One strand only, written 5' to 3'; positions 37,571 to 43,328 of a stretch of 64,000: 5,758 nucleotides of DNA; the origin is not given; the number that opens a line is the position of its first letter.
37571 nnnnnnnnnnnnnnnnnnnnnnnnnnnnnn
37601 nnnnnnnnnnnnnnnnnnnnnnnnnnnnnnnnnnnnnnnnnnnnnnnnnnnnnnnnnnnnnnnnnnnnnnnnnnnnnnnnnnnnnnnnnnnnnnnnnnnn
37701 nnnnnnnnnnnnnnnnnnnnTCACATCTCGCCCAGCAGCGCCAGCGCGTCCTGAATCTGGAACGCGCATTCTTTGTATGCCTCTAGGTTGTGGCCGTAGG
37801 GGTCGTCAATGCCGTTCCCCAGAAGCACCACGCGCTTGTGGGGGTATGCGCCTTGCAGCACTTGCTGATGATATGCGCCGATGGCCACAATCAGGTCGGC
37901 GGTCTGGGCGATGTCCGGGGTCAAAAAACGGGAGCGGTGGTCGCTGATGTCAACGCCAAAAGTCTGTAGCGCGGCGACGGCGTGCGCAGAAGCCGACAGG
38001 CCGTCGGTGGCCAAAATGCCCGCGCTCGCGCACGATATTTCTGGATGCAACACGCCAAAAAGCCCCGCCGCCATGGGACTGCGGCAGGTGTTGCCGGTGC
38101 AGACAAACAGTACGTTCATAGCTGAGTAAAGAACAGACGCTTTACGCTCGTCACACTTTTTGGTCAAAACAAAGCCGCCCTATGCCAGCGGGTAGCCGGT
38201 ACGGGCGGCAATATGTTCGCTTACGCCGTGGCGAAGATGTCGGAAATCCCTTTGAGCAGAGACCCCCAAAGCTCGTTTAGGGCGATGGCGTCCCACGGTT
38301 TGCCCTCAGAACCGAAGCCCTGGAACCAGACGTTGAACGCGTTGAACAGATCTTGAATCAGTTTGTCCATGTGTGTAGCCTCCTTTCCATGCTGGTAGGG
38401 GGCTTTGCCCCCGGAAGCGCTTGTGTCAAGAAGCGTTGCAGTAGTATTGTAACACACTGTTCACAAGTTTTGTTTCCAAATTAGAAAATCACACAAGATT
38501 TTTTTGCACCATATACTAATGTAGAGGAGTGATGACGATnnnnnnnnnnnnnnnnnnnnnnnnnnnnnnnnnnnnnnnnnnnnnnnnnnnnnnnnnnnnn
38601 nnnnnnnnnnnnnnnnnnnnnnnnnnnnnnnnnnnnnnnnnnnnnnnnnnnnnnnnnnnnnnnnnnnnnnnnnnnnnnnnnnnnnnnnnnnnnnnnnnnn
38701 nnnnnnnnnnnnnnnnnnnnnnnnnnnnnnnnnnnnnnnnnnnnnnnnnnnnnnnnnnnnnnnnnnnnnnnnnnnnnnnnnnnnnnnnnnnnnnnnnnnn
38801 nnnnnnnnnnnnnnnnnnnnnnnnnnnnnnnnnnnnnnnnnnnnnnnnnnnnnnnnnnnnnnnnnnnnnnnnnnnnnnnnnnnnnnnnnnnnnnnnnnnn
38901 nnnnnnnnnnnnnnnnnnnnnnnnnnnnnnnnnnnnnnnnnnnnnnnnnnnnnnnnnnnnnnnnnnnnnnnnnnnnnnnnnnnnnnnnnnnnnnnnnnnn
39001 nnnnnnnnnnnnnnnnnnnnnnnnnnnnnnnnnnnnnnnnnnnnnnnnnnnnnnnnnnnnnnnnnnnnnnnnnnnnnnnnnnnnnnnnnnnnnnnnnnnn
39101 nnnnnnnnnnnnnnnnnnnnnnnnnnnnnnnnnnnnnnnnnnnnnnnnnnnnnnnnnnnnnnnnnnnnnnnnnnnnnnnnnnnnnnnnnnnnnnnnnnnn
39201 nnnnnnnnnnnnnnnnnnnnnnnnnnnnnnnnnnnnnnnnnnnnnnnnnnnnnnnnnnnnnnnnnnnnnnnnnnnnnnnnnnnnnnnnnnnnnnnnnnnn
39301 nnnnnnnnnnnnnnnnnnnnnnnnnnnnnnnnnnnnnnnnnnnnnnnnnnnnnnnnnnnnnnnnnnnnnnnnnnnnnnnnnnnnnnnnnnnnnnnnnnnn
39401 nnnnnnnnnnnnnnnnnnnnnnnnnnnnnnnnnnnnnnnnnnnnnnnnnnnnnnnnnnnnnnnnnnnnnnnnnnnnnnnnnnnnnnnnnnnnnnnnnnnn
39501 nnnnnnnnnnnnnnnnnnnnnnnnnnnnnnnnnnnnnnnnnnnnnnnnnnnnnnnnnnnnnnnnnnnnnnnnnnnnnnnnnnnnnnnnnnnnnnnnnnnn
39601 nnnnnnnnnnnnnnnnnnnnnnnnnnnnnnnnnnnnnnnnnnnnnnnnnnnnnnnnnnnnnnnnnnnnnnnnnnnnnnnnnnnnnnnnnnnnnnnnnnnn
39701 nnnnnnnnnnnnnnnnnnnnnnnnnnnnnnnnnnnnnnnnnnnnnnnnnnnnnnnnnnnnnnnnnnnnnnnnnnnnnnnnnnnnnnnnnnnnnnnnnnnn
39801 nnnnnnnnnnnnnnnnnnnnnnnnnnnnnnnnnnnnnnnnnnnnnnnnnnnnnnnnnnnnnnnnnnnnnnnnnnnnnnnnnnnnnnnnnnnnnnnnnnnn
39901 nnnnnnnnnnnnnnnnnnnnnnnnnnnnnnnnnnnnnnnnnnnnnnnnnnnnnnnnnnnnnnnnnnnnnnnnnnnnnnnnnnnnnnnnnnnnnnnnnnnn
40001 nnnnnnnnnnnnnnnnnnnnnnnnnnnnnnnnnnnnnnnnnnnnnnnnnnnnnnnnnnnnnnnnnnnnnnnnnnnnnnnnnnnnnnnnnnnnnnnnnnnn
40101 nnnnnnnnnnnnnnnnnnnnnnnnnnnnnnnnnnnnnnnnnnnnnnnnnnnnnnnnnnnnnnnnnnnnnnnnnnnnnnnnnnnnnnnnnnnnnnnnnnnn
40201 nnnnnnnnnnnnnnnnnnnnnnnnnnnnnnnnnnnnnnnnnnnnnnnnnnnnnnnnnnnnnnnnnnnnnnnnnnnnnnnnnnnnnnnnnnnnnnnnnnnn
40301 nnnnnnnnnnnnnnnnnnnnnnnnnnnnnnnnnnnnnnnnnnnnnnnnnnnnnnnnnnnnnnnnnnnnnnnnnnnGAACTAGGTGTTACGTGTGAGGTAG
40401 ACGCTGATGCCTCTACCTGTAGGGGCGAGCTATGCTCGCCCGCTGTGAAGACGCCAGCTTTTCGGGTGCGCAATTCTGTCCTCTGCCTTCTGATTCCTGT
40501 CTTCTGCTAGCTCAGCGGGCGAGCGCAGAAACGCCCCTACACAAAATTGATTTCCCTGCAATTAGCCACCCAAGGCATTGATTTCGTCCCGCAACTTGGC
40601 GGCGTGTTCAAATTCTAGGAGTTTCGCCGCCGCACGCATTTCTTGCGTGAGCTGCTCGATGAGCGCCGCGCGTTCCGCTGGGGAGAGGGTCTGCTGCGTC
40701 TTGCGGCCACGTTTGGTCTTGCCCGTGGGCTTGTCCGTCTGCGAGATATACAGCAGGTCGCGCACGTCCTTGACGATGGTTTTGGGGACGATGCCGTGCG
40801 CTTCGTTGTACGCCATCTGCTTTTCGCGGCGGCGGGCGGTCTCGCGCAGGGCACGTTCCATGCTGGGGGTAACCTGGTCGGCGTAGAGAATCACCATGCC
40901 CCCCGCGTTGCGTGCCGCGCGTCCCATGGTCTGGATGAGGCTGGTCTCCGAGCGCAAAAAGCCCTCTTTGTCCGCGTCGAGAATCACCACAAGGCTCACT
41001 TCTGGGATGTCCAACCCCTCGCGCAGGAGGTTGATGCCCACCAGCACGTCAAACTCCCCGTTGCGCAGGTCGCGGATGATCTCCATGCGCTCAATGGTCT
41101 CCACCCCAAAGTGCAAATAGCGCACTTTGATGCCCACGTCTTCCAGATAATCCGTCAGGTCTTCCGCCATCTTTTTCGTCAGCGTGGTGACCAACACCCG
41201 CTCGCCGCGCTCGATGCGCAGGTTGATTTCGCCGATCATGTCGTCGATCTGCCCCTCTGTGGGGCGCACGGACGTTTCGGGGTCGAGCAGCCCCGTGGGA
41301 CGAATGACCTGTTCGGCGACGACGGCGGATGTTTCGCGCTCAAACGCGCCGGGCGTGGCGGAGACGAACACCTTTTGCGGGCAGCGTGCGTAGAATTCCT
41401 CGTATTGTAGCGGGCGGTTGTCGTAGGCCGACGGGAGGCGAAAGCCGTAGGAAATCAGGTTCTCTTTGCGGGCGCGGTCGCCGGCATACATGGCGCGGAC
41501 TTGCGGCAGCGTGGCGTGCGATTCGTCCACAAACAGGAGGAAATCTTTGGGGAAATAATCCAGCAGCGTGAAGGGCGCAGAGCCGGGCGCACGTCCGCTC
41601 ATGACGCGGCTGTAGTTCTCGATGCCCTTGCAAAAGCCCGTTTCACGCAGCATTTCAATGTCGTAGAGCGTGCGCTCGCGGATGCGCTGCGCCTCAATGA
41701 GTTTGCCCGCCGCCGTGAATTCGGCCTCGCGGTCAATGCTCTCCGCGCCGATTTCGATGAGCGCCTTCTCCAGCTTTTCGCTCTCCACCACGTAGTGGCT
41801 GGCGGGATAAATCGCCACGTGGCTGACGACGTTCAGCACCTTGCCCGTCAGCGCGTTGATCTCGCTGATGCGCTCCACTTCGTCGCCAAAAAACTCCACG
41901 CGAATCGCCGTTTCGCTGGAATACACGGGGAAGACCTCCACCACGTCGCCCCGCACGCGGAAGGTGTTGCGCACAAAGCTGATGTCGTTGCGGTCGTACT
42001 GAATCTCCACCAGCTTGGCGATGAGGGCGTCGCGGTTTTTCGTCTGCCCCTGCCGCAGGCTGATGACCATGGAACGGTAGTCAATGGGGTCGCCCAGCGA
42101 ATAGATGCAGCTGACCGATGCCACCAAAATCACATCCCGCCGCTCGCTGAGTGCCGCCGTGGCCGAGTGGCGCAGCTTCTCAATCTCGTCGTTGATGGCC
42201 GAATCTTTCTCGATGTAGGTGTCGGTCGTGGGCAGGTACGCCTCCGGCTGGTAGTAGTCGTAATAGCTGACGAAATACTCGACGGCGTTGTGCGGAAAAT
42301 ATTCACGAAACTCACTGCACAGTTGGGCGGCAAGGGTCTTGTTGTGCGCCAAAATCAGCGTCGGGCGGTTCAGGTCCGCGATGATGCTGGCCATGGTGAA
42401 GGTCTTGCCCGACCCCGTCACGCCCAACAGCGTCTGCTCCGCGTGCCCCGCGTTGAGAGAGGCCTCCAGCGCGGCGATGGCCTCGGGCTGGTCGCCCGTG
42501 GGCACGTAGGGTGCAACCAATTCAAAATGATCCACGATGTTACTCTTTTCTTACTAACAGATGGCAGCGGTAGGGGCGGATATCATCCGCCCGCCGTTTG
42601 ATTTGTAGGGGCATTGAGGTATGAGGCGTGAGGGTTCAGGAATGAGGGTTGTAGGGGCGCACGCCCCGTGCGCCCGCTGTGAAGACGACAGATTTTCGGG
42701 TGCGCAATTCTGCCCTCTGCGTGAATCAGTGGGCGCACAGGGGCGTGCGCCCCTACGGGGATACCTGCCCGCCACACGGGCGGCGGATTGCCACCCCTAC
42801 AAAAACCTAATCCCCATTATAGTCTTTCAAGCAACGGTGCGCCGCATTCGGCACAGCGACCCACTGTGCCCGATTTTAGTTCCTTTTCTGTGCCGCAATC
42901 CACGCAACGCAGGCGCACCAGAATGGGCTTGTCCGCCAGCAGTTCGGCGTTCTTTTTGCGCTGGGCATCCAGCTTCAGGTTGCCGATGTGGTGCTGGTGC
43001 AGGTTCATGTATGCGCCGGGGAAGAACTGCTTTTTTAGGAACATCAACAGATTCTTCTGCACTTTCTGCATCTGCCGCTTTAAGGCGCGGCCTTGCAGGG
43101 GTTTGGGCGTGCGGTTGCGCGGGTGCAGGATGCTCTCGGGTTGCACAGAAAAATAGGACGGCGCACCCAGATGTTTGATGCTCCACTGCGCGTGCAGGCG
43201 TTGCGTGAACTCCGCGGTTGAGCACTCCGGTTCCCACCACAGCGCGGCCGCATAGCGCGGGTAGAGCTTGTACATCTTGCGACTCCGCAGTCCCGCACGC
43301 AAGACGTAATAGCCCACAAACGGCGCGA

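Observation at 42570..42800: GTAG-headed GC-rich hairpins (REP-like) whose stems differ between copies but stay complementary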

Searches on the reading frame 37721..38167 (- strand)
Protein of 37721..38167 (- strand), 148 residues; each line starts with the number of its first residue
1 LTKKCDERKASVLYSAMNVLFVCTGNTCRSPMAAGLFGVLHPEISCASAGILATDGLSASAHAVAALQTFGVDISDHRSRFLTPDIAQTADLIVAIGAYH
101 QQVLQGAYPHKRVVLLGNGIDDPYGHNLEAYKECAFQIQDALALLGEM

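Call 38: search_protein_families(library=pfam, max_evalue=0.01, proteins=[window:37721-38167:-])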
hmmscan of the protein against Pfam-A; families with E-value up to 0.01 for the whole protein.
window:37721-38167:- (148 aa): 1 family
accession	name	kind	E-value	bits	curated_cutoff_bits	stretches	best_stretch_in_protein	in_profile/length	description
PF01451.26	LMWPc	-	7.2e-21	75.3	23.2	1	19-142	1-140/144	Low molecular weight phosphotyrosine protein phosphatase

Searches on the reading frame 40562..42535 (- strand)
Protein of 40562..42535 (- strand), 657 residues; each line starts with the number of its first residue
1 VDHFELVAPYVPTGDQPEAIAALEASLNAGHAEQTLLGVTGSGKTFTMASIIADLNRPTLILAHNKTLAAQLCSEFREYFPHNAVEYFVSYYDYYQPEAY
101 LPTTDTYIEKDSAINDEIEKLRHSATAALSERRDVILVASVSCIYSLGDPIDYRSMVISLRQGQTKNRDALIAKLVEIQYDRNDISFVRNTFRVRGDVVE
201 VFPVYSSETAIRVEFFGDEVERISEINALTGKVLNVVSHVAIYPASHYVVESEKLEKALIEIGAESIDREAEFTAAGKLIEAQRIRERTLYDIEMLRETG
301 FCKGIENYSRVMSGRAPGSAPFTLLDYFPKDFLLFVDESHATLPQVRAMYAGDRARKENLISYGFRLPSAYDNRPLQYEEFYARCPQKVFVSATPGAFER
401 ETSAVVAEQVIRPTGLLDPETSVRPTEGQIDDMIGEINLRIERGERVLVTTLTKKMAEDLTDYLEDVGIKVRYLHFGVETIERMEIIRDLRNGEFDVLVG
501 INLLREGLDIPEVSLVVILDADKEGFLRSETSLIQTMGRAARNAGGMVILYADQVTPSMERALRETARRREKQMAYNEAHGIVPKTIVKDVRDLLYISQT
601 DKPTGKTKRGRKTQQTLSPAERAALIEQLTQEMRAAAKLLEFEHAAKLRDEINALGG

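Call 9: search_protein_families(library=pfam, proteins=[window:40562-42535:-])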
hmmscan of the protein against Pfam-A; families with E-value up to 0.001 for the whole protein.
window:40562-42535:- (657 aa): 6 families
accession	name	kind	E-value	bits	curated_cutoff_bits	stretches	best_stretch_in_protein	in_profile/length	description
PF17757.6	UvrB_inter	-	4.9e-34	116.8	22.9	1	158-248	1-91/91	UvrB interaction domain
PF00271.37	Helicase_C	-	1e-22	80.9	23.5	1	437-543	9-109/110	Helicase conserved C-terminal domain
PF12344.14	UvrB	-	1.3e-21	76.6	27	1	550-592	1-43/43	Ultra-violet resistance protein B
PF04851.21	ResIII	-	1.1e-11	45.4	22.5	1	15-86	7-83/164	Type III restriction enzyme, res subunit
PF02151.25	UVR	-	2.9e-09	36.8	21.5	1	625-655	3-33/36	UvrB/uvrC motif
PF00270.35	DEAD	-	4.6e-06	26.9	26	0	16-85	4-74/167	DEAD/DEAH box helicase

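Call 10: find_encoding_contigs(protein=window:40562-42535:-, flank=10000, max_places=6)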
Protein window:40562-42535:- (657 aa): no gene with exactly this product is on record in the collection.

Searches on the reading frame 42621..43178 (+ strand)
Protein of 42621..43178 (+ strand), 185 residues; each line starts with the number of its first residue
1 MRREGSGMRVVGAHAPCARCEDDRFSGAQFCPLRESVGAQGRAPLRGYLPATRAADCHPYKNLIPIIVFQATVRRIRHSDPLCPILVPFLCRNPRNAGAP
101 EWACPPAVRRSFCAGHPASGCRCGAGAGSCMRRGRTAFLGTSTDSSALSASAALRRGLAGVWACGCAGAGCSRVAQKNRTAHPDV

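Call 38: search_protein_families(library=pfam, max_evalue=0.01, proteins=[window:42621-43178:+])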
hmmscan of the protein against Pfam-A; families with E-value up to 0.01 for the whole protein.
window:42621-43178:+ (185 aa): 0 families
